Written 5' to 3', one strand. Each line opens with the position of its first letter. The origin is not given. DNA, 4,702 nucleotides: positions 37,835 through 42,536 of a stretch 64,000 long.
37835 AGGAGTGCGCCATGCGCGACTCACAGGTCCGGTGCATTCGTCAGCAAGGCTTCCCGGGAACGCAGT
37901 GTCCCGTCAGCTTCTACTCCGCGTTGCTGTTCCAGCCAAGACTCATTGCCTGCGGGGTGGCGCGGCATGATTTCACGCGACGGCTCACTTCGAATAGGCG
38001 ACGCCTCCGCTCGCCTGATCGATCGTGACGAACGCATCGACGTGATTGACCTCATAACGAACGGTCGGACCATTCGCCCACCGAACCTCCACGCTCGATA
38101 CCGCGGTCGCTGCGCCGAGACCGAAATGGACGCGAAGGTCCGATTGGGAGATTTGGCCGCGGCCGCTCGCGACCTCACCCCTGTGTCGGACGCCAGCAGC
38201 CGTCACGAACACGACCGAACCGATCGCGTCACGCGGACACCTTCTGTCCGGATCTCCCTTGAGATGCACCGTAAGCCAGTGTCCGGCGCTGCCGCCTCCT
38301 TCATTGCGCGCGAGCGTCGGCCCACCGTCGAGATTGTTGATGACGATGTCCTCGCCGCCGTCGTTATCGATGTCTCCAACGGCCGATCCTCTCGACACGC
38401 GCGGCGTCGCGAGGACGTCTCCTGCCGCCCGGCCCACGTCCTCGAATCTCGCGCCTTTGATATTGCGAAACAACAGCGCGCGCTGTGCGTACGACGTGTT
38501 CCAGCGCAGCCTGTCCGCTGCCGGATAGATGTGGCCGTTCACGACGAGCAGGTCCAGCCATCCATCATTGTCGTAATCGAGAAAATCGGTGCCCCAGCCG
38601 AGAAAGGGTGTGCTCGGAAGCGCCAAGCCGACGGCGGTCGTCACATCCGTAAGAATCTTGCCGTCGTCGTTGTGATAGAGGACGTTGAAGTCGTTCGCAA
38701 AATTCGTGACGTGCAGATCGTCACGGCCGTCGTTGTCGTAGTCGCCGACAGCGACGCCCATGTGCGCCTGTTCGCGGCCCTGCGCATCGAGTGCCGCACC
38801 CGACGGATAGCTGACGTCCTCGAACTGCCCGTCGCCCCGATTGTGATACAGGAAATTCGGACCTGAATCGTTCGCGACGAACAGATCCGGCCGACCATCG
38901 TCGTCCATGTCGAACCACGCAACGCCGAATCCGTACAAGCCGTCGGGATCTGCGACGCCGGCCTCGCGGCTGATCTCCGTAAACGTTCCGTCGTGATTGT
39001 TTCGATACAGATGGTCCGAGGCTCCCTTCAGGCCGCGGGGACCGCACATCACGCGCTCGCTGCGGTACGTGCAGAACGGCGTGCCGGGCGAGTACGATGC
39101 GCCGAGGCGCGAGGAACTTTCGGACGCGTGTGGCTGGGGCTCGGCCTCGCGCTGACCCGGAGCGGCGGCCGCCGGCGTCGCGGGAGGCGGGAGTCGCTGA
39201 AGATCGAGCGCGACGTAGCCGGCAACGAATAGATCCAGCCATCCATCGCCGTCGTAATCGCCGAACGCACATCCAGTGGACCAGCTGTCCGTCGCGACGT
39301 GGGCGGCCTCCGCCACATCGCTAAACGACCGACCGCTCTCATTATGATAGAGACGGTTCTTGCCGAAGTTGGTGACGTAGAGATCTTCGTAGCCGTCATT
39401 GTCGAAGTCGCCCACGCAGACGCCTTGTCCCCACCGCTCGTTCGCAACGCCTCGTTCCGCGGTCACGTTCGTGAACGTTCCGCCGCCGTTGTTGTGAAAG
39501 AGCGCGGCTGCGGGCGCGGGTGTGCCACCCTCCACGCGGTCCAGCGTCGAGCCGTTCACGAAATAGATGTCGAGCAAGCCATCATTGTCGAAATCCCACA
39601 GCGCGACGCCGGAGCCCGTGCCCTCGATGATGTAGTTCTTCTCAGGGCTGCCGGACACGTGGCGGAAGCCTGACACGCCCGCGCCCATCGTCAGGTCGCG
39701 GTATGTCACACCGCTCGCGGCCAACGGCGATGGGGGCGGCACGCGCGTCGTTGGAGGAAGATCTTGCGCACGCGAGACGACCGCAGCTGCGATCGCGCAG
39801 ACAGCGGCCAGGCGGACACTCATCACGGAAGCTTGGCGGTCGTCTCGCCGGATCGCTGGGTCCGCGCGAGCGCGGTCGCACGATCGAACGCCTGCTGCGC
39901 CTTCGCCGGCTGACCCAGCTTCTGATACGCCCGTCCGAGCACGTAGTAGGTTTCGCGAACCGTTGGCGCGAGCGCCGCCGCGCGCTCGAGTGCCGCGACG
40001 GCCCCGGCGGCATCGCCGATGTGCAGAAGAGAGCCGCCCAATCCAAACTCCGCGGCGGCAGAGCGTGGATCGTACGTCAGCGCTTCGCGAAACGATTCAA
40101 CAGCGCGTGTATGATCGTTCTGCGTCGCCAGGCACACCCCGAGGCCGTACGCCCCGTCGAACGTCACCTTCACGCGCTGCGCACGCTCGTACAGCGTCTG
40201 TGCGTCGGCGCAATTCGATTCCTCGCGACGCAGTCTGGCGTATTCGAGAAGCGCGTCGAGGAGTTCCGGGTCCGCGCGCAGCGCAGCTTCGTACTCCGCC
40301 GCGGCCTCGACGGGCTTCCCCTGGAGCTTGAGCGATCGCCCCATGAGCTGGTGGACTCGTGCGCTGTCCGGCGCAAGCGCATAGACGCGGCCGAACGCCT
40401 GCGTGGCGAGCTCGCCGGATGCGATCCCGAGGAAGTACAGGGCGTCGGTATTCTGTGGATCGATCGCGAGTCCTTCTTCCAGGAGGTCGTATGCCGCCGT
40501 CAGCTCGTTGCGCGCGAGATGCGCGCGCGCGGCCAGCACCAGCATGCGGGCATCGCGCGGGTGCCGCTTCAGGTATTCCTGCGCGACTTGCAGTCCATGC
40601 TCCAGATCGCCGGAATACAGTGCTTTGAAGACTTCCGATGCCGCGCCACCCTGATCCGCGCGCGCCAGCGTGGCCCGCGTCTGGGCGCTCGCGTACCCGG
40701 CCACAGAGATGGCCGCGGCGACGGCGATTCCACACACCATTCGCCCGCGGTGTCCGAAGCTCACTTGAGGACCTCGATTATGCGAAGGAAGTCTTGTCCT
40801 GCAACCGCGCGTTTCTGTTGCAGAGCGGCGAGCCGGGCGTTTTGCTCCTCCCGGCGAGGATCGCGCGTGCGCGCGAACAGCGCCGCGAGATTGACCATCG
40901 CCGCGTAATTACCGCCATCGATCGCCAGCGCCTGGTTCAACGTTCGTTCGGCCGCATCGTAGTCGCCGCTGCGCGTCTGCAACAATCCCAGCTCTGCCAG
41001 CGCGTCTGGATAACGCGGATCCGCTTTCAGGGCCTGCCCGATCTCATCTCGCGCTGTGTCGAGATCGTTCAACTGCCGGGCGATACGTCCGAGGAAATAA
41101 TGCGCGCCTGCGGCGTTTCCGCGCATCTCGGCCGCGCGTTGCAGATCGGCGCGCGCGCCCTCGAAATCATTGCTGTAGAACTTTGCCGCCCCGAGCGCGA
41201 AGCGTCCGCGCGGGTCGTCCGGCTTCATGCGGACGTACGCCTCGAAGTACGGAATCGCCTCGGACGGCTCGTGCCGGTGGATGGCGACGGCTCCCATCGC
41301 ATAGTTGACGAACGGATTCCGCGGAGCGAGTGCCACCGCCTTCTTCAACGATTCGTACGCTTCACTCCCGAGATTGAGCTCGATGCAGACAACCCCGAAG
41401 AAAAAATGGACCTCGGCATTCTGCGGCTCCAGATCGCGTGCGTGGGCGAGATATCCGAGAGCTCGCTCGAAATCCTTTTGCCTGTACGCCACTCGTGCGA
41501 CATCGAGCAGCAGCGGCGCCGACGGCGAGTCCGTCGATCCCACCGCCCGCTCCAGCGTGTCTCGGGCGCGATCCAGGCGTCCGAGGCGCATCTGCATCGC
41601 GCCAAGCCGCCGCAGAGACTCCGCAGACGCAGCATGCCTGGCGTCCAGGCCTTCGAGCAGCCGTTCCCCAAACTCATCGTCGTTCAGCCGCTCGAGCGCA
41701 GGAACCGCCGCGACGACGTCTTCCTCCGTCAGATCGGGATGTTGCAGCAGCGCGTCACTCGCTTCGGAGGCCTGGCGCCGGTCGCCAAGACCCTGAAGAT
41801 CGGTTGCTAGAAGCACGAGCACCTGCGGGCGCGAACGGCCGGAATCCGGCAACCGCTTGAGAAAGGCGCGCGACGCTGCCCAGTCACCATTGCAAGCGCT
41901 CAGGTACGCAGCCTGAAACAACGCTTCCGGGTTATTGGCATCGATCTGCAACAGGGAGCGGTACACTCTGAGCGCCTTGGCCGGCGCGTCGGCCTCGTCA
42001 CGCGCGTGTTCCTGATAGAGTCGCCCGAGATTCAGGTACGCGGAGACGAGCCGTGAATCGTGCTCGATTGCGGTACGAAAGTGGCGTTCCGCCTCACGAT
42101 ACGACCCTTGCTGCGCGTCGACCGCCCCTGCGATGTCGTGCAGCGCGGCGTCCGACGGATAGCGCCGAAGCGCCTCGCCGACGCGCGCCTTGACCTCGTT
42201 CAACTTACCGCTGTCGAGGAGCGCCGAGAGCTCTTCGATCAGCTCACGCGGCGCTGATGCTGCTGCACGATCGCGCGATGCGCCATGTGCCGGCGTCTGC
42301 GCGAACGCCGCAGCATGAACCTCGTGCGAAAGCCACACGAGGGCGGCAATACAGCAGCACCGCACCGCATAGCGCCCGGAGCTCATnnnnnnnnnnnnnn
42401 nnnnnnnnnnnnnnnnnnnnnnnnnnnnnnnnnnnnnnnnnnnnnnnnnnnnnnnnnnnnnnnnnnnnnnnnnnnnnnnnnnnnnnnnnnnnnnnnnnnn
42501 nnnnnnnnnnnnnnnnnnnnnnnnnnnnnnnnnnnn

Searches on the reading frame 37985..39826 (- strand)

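Call 63: search_protein_families(library=pfam, proteins=[window:37985-39826:-], max_evalue=0.00001)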
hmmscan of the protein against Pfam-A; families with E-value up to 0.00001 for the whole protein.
window:37985-39826:- (613 aa): 3 families
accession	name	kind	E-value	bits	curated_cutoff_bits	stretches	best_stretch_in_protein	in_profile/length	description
PF13517.12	FG-GAP_3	-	6.1e-51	171.3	26.9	5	140-201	1-61/61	FG-GAP-like repeat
PF01839.29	FG-GAP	-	2e-14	53.5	22.1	0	133-153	2-22/37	FG-GAP repeat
PF07593.17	UnbV_ASPIC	-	2.9e-14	53.2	23.4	1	534-592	1-59/68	ASPIC and UnbV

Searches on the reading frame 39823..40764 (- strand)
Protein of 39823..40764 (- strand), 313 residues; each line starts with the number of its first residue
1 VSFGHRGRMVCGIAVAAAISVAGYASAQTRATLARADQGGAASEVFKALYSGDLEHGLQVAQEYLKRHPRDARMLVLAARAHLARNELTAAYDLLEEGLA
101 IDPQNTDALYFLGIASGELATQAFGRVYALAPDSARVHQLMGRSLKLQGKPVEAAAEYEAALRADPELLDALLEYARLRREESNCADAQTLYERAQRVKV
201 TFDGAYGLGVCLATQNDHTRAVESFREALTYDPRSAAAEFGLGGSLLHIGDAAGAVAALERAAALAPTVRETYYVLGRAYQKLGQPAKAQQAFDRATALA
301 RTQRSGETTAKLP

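Call 63: search_protein_families(library=pfam, proteins=[window:39823-40764:-], max_evalue=0.00001)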
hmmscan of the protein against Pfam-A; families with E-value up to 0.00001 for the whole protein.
window:39823-40764:- (313 aa): 15 families
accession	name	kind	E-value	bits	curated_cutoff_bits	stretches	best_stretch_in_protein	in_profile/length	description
PF13432.12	TPR_16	-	6.2e-24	84.5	32.7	3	215-268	10-63/65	Tetratricopeptide repeat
PF07719.23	TPR_2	-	3.4e-22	77.1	27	0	271-300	2-31/34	Tetratricopeptide repeat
PF14559.12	TPR_19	-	3.8e-21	75.6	25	1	250-301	5-56/68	Tetratricopeptide repeat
PF13181.12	TPR_8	-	1.4e-19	68.9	25.7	0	271-301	2-32/34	Tetratricopeptide repeat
PF00515.34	TPR_1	-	2.2e-19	68.8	27.8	0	271-300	2-31/34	Tetratricopeptide repeat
PF13428.12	TPR_14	-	6.3e-18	63.9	23.5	0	74-113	3-42/44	Tetratricopeptide repeat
PF13424.12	TPR_12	-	2.3e-16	60.2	30.1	1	236-301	3-76/77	Tetratricopeptide repeat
PF13414.12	TPR_11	-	1.8e-14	53.6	26.8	0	80-115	2-37/42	TPR repeat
PF13431.12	TPR_17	-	9.1e-14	51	24.4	0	259-291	2-34/34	Tetratricopeptide repeat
PF23914.1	TPR_CcmH_CycH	-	5.7e-11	42.9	42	0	116-197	65-149/158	Cytochrome c-type biogenesis protein H TPR domain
PF13174.12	TPR_6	-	3.4e-09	37.2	26.3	0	272-296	2-26/33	Tetratricopeptide repeat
PF12895.13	ANAPC3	-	3.9e-09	37.1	27.2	0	185-261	5-81/82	Anaphase-promoting complex, cyclosome, subunit 3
PF13176.12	TPR_7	-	2e-08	34.1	27.9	0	273-303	2-34/36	Tetratricopeptide repeat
PF23300.3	HEAT_Nup120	-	9.2e-07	29.3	29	0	58-97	12-51/170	Nucleoporin Nup120, HEAT repeats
PF24575.1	TPR_Slam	-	1.1e-06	29.4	35.2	0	160-246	6-91/104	Surface lipoprotein assembly modifier, N-terminal TPR repeats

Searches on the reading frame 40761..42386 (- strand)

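Call 63: search_protein_families(library=pfam, proteins=[window:40761-42386:-], max_evalue=0.00001)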
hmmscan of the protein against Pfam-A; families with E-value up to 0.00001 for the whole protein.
window:40761-42386:- (541 aa): 17 families
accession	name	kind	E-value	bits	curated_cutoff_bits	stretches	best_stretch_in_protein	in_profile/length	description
PF14559.12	TPR_19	-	6.6e-34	116.5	25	1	132-193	4-65/68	Tetratricopeptide repeat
PF07719.23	TPR_2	-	1.4e-30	103.3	27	0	427-458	2-33/34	Tetratricopeptide repeat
PF13428.12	TPR_14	-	5.8e-25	85.7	23.5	0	460-503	1-44/44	Tetratricopeptide repeat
PF13432.12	TPR_16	-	1.6e-23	83.2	32.7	2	397-460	2-65/65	Tetratricopeptide repeat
PF13414.12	TPR_11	-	1.3e-22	79.6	26.8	0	90-126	4-40/42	TPR repeat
PF13431.12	TPR_17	-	3.4e-22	77.2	24.4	0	451-480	4-33/34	Tetratricopeptide repeat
PF00515.34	TPR_1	-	1.7e-21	75.5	27.8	0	460-491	1-32/34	Tetratricopeptide repeat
PF13181.12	TPR_8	-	3.3e-20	70.9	25.7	0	427-458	2-33/34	Tetratricopeptide repeat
PF12895.13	ANAPC3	-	1.1e-18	67.7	27.2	1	278-350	12-82/82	Anaphase-promoting complex, cyclosome, subunit 3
PF23914.1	TPR_CcmH_CycH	-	1.3e-14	54.8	42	0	430-502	54-129/158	Cytochrome c-type biogenesis protein H TPR domain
PF13371.12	TPR_9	-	1.3e-14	54.3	35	0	366-426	3-63/73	Tetratricopeptide repeat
PF13424.12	TPR_12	-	2.7e-13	50.3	30.1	0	426-489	3-74/77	Tetratricopeptide repeat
PF13176.12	TPR_7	-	3e-09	36.7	27.9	0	462-490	1-29/36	Tetratricopeptide repeat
PF24575.1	TPR_Slam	-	4.3e-09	37.2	35.2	0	359-413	48-102/104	Surface lipoprotein assembly modifier, N-terminal TPR repeats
PF25064.1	ARM_TT21_5th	-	3.5e-08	34.2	27.8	0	432-486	7-61/117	TT21 fifth ARM repeats domain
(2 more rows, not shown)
